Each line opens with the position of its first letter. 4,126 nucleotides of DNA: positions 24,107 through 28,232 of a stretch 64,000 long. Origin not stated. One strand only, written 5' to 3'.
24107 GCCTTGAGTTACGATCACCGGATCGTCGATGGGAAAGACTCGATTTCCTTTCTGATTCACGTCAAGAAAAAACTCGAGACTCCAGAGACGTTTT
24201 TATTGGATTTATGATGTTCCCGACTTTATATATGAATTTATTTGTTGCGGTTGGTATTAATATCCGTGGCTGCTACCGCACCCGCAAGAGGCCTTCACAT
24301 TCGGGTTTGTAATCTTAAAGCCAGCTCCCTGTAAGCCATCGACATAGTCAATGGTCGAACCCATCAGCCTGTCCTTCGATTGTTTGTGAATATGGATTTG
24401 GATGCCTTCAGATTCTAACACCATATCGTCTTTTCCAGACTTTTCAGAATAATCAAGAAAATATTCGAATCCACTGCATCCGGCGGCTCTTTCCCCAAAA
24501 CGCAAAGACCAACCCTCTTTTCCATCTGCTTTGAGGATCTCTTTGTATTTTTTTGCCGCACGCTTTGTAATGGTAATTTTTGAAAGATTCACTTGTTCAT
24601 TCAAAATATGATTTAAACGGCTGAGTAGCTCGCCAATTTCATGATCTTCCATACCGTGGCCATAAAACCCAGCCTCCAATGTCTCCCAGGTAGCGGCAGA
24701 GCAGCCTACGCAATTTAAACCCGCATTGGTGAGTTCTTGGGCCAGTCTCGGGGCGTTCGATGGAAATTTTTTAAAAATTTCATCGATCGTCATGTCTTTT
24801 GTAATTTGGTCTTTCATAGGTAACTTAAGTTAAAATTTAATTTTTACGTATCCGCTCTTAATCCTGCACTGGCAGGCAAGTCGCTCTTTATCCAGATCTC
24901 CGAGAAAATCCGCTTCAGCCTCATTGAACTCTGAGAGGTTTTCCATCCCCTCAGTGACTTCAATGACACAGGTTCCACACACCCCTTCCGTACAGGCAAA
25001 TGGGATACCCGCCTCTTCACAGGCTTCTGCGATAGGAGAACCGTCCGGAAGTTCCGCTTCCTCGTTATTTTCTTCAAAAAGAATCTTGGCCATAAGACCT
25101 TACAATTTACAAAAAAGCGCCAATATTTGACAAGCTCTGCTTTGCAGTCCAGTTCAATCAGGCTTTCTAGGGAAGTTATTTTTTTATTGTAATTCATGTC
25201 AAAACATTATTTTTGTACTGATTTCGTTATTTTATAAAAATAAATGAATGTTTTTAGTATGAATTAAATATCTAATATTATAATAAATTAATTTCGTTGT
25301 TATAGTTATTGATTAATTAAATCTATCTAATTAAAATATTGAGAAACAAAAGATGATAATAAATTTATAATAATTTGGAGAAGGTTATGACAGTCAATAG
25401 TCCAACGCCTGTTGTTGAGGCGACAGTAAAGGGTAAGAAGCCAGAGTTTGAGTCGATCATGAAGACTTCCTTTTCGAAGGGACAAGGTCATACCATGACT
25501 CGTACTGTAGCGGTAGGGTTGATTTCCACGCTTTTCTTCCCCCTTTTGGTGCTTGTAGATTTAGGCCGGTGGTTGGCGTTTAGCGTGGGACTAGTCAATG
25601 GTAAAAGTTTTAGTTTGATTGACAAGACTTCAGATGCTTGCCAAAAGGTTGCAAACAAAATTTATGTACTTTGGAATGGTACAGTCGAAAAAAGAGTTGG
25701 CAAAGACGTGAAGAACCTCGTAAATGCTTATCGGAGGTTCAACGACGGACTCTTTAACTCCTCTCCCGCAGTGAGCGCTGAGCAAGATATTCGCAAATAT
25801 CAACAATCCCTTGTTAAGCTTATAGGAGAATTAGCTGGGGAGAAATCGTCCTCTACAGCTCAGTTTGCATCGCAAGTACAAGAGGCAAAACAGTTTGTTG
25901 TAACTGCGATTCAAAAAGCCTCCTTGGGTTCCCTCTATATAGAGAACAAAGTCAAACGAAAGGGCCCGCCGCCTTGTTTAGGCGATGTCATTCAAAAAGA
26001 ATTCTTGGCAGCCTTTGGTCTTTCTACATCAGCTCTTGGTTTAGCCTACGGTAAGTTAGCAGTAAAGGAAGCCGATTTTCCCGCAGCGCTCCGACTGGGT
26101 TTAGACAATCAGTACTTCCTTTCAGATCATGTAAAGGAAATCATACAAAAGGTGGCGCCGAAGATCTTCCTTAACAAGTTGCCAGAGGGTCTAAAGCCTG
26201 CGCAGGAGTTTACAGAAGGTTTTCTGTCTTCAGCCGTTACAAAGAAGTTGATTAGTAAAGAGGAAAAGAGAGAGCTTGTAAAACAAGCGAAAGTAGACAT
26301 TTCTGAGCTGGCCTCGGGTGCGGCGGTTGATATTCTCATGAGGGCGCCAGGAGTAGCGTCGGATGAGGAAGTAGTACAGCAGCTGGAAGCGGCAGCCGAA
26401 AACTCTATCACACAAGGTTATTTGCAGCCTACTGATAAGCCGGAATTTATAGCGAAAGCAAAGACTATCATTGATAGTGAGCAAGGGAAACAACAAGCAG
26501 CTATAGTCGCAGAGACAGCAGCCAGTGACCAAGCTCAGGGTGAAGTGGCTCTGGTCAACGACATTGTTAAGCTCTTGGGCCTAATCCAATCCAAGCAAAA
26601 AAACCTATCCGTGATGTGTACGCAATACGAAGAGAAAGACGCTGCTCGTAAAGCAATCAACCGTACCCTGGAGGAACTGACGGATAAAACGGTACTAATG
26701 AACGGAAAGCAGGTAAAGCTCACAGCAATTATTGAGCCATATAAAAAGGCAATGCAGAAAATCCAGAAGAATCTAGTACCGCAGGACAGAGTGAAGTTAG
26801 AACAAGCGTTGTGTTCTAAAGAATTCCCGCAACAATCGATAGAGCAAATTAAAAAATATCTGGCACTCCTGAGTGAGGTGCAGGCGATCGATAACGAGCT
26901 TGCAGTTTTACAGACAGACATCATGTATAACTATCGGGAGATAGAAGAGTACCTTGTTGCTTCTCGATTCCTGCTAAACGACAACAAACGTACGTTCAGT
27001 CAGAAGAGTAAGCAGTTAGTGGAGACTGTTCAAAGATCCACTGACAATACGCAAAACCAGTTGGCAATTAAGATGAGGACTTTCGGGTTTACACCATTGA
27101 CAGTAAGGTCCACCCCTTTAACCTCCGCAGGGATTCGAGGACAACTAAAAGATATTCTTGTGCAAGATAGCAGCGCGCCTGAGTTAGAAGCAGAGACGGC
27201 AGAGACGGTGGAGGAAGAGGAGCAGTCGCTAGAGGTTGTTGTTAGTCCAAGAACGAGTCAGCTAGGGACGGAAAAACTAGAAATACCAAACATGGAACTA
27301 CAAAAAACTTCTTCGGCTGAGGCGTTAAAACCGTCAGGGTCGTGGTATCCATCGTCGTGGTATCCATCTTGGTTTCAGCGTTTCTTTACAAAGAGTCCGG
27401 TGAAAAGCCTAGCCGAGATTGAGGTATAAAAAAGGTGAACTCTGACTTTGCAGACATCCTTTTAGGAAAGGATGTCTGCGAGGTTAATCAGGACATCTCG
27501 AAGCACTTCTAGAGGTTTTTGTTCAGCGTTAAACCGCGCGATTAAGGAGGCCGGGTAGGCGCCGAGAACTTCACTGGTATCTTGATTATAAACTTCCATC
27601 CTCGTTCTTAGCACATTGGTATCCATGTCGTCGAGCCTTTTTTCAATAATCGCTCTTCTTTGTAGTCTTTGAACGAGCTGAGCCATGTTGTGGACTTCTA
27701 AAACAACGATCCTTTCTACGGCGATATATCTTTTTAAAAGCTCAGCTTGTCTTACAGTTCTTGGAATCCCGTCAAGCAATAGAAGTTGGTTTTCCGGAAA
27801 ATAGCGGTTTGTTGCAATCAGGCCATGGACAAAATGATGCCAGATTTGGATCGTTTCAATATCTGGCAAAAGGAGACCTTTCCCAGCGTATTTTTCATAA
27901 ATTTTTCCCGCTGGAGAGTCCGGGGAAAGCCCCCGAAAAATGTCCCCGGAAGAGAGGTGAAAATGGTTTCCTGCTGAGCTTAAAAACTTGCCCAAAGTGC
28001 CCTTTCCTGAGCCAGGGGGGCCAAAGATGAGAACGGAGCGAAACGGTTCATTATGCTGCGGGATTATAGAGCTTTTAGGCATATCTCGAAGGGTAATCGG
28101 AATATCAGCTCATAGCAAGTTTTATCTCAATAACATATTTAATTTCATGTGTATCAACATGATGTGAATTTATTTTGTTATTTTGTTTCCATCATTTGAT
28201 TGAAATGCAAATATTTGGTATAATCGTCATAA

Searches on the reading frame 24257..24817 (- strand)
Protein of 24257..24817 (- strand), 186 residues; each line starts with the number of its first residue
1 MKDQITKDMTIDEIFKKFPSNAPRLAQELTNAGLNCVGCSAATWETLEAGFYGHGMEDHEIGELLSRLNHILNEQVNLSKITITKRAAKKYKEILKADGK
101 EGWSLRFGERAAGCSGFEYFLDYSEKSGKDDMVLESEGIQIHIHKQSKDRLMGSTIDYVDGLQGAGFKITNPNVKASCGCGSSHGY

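Call 80: search_protein_families(library=pfam, proteins=[window:24257-24817:-], max_evalue=1e-8)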
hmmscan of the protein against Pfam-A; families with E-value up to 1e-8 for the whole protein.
window:24257-24817:- (186 aa): 1 family
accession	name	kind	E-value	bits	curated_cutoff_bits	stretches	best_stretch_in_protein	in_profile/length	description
PF01521.26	Fe-S_biosyn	-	1.9e-17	63.9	26.3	1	80-181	2-109/110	Iron-sulphur cluster biosynthesis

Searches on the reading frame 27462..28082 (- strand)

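Call 80: search_protein_families(library=pfam, proteins=[window:27462-28082:-], max_evalue=1e-8)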
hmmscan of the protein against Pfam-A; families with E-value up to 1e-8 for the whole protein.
window:27462-28082:- (206 aa): 2 families
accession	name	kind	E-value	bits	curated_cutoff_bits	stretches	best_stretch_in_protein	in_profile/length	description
PF00406.28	ADK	-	3.3e-21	76.4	26.8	1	19-177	1-147/151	Adenylate kinase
PF13207.12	AAA_17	-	9.7e-10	39.3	27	1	20-152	1-129/136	AAA domain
